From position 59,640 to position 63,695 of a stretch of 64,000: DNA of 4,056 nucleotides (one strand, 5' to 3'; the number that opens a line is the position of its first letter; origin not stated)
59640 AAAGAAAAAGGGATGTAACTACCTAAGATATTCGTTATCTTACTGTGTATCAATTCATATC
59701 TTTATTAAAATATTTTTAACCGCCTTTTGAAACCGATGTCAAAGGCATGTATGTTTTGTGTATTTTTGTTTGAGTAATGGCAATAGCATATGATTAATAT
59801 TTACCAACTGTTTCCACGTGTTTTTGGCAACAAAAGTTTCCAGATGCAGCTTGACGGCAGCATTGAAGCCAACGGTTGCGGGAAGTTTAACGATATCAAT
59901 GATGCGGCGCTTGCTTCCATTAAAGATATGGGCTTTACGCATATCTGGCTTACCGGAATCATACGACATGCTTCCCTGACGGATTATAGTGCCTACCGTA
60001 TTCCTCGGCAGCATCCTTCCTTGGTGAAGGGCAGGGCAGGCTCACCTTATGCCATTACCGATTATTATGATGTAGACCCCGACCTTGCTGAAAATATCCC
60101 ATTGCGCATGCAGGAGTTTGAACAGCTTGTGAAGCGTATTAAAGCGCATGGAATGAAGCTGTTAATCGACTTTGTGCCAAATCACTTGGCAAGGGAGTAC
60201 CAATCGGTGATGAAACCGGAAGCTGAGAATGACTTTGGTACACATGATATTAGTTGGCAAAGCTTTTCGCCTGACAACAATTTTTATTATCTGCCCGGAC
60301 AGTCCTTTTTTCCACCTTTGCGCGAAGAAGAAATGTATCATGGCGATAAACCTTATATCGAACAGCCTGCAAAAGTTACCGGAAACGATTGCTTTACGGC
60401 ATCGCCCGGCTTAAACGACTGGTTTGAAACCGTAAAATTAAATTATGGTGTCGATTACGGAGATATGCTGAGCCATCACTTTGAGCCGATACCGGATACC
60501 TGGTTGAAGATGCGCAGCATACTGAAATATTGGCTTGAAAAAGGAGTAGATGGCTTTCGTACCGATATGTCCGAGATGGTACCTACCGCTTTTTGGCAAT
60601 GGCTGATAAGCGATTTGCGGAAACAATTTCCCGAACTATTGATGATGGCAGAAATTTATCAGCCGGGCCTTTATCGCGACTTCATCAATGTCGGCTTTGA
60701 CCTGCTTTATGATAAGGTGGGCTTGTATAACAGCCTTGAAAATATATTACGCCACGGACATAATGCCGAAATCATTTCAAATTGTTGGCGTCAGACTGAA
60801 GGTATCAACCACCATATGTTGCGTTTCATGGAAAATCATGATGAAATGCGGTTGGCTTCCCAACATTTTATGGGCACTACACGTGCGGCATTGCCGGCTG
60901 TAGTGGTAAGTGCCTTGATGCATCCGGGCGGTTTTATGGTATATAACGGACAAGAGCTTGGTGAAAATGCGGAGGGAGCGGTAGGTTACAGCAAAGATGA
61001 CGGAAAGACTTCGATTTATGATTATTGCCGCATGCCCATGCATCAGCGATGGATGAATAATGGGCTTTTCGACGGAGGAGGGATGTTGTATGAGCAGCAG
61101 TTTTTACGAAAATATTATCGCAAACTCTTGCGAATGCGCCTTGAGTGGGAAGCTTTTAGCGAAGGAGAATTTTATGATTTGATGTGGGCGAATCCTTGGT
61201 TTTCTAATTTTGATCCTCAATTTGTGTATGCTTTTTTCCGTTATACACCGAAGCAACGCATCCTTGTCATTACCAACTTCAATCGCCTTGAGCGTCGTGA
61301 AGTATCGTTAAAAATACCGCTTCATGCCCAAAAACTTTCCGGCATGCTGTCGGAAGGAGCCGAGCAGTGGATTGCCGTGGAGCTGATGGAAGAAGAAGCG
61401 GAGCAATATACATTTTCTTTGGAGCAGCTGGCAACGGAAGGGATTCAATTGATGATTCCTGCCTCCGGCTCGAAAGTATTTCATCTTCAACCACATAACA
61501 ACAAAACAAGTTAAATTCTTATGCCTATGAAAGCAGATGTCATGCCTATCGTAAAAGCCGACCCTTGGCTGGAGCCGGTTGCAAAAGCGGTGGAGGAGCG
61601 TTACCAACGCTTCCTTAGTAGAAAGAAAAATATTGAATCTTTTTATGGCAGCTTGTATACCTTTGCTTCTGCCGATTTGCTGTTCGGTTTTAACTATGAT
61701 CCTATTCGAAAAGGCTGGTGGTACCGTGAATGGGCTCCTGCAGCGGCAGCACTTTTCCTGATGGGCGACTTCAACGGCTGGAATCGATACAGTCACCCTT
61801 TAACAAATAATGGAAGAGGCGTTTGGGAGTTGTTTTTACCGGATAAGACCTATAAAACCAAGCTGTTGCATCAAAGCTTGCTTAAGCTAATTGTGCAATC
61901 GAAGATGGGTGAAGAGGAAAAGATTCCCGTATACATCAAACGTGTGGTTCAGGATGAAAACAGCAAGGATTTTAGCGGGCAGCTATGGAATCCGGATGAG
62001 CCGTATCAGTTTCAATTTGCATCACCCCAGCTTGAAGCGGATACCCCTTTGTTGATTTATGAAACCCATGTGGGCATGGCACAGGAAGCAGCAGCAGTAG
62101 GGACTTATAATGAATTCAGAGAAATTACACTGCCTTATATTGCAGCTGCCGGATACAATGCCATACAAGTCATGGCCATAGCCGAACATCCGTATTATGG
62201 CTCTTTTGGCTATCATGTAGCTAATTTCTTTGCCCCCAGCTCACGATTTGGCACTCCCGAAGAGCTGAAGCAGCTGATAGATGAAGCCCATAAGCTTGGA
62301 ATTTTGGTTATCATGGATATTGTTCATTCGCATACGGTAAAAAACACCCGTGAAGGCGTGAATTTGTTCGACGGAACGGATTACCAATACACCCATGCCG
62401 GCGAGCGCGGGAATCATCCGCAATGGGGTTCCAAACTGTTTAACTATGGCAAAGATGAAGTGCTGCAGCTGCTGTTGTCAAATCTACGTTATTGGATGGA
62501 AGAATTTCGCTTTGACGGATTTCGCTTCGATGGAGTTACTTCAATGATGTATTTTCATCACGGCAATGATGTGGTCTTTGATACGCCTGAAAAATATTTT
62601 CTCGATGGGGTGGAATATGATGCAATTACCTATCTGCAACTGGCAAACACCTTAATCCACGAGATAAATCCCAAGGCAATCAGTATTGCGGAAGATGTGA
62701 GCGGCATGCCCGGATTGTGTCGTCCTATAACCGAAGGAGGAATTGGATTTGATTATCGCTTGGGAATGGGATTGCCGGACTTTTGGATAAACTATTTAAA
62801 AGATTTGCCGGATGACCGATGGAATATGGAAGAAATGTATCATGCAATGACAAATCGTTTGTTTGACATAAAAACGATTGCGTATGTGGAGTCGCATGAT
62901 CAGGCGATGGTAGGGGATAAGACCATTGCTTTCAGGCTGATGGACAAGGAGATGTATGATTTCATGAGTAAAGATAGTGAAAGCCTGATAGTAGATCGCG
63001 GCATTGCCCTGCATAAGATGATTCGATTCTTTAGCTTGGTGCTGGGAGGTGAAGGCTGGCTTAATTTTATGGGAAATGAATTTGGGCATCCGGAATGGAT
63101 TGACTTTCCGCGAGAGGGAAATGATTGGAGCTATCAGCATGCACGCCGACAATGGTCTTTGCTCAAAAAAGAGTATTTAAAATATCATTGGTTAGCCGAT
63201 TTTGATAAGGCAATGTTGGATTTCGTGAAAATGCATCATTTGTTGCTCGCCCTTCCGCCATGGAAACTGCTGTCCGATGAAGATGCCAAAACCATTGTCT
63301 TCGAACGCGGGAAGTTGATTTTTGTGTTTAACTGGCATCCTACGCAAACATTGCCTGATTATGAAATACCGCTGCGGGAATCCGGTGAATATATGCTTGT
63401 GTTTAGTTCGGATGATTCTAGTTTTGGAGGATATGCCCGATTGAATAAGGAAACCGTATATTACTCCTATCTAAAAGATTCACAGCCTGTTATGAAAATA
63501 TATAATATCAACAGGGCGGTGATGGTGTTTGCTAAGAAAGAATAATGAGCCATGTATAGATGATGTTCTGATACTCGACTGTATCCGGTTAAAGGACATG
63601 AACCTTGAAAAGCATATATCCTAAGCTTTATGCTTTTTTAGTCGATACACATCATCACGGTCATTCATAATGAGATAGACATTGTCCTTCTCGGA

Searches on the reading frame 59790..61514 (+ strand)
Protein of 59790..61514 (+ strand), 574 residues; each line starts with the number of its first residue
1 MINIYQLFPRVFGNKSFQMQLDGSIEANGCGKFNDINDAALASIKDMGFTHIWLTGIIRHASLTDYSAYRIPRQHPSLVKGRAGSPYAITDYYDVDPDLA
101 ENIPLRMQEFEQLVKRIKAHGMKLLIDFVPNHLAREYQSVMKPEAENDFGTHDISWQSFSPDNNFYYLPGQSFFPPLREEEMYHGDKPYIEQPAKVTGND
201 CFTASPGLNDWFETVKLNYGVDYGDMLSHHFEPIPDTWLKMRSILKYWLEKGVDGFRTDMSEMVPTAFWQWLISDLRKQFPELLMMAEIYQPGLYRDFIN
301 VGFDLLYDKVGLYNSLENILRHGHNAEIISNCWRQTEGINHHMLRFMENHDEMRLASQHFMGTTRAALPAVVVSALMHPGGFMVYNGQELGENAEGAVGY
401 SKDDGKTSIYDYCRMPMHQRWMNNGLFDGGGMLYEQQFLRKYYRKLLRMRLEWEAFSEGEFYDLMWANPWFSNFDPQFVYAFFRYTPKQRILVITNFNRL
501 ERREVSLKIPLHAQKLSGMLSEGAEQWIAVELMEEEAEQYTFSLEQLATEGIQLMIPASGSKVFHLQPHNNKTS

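Call 68: search_protein_families(library=pfam, proteins=[window:59790-61514:+], max_evalue=0.00001)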
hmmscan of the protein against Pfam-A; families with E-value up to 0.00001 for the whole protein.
window:59790-61514:+ (574 aa): 2 families
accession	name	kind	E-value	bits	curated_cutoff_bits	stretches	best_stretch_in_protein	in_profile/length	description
PF00128.31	Alpha-amylase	-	1.8e-23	83.9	22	1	26-394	15-358/446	Alpha amylase, catalytic domain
PF14701.12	hDGE_amylase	-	3e-06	27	27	0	74-140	41-110/439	Glycogen debranching enzyme, glucanotransferase domain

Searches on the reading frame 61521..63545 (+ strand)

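Call 68: search_protein_families(library=pfam, proteins=[window:61521-63545:+], max_evalue=0.00001)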
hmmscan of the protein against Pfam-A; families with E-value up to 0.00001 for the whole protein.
window:61521-63545:+ (674 aa): 3 families
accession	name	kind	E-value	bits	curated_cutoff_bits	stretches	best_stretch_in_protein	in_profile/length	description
PF00128.31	Alpha-amylase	-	8.8e-18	65.2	22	1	204-462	25-317/446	Alpha amylase, catalytic domain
PF02922.24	CBM_48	-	6.8e-14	52.4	22.4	1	55-131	2-74/83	Carbohydrate-binding module 48 (Isoamylase N-terminal domain)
PF02806.24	Alpha-amylase_C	-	2.6e-12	47.3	21.2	1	581-669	1-91/95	Alpha amylase, C-terminal all-beta domain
